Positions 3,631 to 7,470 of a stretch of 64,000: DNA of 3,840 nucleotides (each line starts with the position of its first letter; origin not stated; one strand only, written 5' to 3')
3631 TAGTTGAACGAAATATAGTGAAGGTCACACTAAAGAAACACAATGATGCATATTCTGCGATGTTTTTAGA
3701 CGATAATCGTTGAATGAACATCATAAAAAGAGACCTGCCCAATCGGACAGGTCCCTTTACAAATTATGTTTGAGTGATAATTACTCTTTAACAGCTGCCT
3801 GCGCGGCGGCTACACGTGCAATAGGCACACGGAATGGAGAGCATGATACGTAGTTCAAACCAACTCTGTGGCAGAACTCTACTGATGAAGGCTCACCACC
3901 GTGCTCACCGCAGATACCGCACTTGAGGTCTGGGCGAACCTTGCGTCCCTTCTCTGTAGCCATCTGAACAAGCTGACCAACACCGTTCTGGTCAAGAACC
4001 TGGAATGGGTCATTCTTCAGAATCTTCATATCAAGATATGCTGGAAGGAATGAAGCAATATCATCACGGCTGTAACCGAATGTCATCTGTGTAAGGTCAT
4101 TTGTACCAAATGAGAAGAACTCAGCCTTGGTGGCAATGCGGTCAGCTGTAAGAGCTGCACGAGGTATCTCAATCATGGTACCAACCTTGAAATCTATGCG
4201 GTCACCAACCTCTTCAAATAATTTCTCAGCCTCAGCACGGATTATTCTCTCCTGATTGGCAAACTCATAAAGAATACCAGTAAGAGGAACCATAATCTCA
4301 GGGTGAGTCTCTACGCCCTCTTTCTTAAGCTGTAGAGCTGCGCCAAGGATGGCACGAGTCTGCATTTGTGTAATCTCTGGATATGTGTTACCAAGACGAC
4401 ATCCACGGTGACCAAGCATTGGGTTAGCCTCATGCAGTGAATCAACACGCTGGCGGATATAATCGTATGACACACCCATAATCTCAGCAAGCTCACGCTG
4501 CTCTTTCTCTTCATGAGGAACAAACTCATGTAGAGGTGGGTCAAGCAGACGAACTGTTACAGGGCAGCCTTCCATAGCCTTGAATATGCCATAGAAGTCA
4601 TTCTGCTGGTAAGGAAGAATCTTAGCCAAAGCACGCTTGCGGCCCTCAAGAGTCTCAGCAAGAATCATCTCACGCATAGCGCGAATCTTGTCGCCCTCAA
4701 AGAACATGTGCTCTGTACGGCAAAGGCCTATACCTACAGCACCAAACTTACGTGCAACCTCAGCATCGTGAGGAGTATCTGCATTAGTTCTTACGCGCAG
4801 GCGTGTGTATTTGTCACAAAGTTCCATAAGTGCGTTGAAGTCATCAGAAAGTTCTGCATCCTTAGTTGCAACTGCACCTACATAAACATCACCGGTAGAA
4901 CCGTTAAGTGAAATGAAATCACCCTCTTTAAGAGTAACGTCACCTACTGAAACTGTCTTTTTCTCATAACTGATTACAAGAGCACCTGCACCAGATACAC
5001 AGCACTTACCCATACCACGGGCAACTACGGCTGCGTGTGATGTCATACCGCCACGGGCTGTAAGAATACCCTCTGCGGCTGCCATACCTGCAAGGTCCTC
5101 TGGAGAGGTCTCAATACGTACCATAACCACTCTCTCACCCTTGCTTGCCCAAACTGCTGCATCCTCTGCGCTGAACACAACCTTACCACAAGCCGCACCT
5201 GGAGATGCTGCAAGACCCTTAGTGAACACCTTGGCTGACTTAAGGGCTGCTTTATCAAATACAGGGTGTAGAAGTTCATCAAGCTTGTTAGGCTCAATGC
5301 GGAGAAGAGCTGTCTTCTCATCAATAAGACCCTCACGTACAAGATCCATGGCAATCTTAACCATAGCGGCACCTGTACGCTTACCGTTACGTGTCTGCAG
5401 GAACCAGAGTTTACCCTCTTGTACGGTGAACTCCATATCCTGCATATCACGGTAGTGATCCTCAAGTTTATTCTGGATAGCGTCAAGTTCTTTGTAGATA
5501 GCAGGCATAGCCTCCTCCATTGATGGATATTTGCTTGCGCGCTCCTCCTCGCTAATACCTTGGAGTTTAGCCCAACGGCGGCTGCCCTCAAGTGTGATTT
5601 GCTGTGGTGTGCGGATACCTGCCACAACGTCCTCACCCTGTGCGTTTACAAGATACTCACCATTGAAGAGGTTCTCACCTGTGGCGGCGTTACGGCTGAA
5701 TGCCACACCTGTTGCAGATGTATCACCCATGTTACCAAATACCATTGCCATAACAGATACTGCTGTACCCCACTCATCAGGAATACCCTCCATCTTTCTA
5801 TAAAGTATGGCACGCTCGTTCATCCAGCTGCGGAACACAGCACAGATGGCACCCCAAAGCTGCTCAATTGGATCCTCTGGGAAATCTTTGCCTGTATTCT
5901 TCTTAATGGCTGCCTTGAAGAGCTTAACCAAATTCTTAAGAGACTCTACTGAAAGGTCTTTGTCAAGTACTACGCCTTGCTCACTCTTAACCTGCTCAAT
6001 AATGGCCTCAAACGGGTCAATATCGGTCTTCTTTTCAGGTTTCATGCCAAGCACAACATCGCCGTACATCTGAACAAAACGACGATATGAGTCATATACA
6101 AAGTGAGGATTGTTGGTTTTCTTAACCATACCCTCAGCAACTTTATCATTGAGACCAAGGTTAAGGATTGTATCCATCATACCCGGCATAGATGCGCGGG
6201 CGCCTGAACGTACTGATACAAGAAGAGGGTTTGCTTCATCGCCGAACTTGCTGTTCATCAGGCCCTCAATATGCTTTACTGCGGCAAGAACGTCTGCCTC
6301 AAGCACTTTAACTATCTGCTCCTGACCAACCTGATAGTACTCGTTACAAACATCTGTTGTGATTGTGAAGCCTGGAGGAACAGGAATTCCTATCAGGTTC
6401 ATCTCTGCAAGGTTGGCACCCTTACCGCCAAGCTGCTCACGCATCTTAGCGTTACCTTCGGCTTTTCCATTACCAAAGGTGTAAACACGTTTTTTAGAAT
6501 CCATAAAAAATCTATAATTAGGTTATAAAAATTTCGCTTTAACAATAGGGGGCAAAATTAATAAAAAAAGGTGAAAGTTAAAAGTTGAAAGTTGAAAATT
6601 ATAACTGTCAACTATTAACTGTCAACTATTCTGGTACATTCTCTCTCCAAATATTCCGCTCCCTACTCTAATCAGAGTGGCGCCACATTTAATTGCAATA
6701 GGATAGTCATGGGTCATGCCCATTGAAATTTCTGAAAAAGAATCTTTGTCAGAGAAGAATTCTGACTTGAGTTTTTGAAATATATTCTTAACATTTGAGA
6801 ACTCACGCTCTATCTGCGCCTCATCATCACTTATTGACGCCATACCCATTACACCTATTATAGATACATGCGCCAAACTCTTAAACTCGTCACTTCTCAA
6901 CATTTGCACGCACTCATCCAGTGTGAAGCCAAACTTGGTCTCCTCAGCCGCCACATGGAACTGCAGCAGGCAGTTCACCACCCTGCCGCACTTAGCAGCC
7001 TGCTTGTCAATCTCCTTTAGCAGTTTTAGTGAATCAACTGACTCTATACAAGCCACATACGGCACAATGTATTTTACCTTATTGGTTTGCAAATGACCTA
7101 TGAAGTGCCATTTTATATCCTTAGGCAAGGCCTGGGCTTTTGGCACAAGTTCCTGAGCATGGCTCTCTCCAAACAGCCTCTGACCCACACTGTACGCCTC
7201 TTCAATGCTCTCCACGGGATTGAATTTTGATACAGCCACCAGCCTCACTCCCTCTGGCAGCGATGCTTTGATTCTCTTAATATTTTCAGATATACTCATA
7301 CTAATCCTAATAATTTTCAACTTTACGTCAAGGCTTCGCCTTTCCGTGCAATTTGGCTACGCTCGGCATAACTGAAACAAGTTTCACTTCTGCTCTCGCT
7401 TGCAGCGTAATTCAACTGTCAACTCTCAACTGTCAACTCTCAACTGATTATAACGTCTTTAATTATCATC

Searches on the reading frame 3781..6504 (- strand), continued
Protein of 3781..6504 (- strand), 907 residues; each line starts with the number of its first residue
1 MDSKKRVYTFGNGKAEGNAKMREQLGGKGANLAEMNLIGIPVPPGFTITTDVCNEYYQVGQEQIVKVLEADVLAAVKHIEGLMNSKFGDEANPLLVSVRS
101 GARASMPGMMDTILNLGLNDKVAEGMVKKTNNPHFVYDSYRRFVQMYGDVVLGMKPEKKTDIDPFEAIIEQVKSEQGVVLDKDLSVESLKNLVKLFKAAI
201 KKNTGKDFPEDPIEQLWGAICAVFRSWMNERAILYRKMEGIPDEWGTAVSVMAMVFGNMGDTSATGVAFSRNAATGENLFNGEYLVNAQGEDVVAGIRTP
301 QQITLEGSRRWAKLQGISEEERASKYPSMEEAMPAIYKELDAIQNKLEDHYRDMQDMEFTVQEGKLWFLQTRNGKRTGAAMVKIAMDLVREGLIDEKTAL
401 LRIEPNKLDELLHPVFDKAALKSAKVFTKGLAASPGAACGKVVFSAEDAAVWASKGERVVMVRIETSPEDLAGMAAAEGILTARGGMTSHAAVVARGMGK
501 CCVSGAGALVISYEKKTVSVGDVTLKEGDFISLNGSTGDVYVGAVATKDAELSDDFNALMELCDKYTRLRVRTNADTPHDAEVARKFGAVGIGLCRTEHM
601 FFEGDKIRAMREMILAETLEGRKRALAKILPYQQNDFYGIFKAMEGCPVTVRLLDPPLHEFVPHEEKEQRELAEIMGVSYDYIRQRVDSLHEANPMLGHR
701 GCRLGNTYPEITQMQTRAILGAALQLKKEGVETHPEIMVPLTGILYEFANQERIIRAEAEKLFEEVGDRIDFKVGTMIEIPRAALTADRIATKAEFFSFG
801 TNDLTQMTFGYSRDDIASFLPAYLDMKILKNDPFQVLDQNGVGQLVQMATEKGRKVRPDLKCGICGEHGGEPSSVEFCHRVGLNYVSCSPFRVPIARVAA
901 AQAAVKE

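Call 52: find_encoding_contigs(protein=P0005, flank=6000, max_places=6)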
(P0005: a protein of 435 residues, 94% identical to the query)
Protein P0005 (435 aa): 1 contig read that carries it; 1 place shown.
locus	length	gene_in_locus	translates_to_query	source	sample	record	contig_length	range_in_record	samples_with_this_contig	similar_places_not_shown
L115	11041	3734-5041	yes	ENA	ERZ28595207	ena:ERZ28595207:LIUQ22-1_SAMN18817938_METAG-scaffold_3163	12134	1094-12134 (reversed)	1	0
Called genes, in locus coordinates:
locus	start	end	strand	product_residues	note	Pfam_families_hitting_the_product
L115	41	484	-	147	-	-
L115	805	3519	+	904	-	PF01326:PPDK_N, PF00391:PEP-utilizers, PF02896:PEP-utilizers_C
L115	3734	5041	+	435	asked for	PF13776:DUF4172, PF02661:Fic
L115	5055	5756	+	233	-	PF02517:Rce1-like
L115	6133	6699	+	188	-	PF13505:OMP_b-brl, PF13568:OMP_b-brl_2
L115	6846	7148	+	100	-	-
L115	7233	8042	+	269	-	PF03747:ADP_ribosyl_GH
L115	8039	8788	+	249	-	PF22435:MRM3-like_sub_bind, PF00588:SpoU_methylase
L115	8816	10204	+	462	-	PF18073:Zn_ribbon_LapB, PF13481:AAA_25, PF03796:DnaB_C (faint), PF06745:ATPase (weak), PF23442:DUF7125 (weak), PF13541:ChlI, PF05362:Lon_C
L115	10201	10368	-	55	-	PF12669:FeoB_associated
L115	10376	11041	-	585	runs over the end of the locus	?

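Call 57: search_protein_families(library=pfam, proteins=[L115:5055-5756:+, L003:18243-19121:+], max_evalue=0.001)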
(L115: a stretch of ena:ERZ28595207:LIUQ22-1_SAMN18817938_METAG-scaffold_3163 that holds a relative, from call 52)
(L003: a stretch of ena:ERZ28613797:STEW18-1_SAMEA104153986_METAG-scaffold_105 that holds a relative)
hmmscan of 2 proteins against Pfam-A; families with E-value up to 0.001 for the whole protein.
L115:5055-5756:+ (233 aa): 1 family
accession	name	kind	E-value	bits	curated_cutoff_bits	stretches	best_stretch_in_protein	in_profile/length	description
PF02517.21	Rce1-like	-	4.9e-12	46.4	22.4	1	102-193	4-92/93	Type II CAAX prenyl endopeptidase Rce1-like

L003:18243-19121:+ (292 aa): 1 family
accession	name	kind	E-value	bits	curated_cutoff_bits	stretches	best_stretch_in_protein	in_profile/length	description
PF04371.20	PAD_porph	-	2.1e-22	80.2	25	1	29-277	60-319/321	Porphyromonas-type peptidyl-arginine deiminase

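Call 77: find_encoding_contigs(protein=P0028, flank=7000, max_places=4)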
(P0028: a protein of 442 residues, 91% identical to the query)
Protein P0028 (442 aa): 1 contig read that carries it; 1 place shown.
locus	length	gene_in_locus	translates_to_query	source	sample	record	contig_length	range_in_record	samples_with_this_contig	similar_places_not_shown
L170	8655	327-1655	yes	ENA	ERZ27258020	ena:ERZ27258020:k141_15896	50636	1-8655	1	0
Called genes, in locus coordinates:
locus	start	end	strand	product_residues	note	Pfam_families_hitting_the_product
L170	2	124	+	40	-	?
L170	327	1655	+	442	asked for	PF13776:DUF4172, PF02661:Fic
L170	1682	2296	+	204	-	-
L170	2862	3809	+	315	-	PF00248:Aldo_ket_red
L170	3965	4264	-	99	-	PF12637:TSCPD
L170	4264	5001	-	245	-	PF20772:TACO1_YebC_N, PF01709:Transcrip_reg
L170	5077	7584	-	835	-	PF01588:tRNA_bind, PF03483:B3_4, PF03484:B5, PF17759:tRNA_synthFbeta, PF03147:FDX-ACB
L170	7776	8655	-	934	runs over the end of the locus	PF02574:S-methyl_trans, PF00809:Pterin_bind, PF02607:B12-binding_2, PF02310:B12-binding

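Call 78: find_encoding_contigs(protein=P0024, flank=7000, max_places=4)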
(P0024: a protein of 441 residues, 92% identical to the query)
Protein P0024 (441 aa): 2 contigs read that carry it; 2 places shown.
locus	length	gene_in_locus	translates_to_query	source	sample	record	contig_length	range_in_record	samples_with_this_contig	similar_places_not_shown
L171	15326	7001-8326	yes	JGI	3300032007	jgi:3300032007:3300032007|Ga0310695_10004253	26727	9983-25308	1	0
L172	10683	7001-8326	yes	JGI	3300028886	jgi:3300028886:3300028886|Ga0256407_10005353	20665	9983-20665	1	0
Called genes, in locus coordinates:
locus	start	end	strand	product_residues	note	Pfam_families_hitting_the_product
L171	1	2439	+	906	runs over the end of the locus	PF01326:PPDK_N, PF00391:PEP-utilizers, PF02896:PEP-utilizers_C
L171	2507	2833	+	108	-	-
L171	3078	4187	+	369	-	PF01381:HTH_3, PF12844:HTH_19 (weak), PF06114:Peptidase_M78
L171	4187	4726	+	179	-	PF11848:DUF3368, PF18480:DUF5615 (faint)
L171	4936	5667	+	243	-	PF14386:DUF4417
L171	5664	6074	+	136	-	-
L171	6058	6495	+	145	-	-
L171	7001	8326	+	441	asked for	PF13776:DUF4172, PF02661:Fic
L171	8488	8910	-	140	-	-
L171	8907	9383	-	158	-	PF04542:Sigma70_r2, PF07638:Sigma70_ECF (weak), PF08281:Sigma70_r4_2, PF04545:Sigma70_r4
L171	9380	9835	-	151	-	PF19762:DUF6249 (weak)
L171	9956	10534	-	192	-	PF00106:adh_short, PF13561:adh_short_C2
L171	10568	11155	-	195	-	PF00027:cNMP_binding (weak)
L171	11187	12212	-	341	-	PF08843:AbiEii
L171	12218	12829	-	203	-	PF19570:DUF6088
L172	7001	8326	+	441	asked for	PF13776:DUF4172, PF02661:Fic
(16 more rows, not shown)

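Call 79: find_encoding_contigs(protein=P0010, flank=7000, max_places=4)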
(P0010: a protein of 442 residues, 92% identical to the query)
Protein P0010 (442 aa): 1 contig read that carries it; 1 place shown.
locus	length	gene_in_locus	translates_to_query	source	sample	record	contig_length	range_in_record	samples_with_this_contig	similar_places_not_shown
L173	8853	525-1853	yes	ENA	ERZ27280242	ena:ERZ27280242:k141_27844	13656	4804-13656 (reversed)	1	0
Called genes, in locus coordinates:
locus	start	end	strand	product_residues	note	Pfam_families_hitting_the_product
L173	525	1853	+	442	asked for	PF13776:DUF4172, PF02661:Fic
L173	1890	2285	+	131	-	-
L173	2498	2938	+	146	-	-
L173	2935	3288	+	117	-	PF04237:YjbR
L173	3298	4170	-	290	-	PF12833:HTH_18, PF00165:HTH_AraC (faint)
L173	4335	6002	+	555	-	PF20434:BD-FAE (weak)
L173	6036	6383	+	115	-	-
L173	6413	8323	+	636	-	PF14262:Cthe_2159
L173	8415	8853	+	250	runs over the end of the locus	PF09359:VTC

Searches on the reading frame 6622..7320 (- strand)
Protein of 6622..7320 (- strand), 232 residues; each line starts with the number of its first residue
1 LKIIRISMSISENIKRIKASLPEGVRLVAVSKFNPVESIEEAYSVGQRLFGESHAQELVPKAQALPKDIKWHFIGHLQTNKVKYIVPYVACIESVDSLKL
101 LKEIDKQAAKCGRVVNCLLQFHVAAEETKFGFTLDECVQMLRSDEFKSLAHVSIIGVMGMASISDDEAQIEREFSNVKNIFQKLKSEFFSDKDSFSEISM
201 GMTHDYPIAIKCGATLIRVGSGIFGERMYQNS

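Call 10: search_protein_families(library=pfam, proteins=[window:6622-7320:-], max_evalue=0.01)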
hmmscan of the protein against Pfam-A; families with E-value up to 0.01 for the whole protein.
window:6622-7320:- (232 aa): 2 families
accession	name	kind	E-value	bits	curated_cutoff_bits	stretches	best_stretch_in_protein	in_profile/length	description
PF01168.26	Ala_racemase_N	-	9.7e-18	65.1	24.1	1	9-226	5-218/220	Alanine racemase, N-terminal domain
PF02784.22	Orn_Arg_deC_N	-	0.0074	16.1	23.4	0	91-185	88-186/247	Pyridoxal-dependent decarboxylase, pyridoxal binding domain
